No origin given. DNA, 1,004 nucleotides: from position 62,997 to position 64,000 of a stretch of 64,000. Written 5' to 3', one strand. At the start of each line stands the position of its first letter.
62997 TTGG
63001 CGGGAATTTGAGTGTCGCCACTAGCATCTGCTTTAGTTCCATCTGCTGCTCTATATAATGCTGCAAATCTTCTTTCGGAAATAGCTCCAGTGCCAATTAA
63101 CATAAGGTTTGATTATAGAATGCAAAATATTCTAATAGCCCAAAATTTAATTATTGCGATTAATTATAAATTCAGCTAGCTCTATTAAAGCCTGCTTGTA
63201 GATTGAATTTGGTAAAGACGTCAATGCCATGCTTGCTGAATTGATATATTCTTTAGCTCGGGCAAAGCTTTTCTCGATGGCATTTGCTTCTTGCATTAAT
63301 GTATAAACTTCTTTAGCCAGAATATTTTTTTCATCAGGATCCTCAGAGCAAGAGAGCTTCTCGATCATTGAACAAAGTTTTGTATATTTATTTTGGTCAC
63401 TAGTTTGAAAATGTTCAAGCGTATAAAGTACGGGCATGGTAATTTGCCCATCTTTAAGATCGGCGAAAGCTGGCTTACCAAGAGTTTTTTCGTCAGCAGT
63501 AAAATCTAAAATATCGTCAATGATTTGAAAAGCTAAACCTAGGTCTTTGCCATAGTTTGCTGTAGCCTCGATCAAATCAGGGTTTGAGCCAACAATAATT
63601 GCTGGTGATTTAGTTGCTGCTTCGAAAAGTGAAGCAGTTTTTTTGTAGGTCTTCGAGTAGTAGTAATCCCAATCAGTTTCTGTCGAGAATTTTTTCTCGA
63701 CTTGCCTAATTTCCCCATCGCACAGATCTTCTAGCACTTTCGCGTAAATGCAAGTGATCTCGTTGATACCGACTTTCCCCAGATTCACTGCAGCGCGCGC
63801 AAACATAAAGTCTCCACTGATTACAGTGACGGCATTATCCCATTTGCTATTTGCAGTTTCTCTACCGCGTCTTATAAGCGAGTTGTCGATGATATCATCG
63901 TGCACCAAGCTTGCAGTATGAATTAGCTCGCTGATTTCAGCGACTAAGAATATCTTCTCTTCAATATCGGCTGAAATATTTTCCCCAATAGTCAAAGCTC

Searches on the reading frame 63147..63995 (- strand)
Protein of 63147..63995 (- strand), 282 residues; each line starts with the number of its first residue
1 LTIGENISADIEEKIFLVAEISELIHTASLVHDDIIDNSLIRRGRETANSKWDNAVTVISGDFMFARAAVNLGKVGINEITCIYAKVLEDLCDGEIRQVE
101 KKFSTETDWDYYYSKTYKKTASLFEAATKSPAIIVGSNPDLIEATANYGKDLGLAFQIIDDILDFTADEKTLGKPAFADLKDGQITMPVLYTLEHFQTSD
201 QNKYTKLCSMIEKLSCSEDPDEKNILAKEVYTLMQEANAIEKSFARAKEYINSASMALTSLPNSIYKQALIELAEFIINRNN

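Call 69: search_protein_families(library=pfam, proteins=[window:63147-63995:-], max_evalue=0.00001)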
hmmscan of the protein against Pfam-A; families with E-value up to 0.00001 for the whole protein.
window:63147-63995:- (282 aa): 1 family
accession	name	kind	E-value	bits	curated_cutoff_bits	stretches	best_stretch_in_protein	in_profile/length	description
PF00348.22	polyprenyl_synt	-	6.1e-59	199.7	27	1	13-206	39-232/251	Polyprenyl synthetase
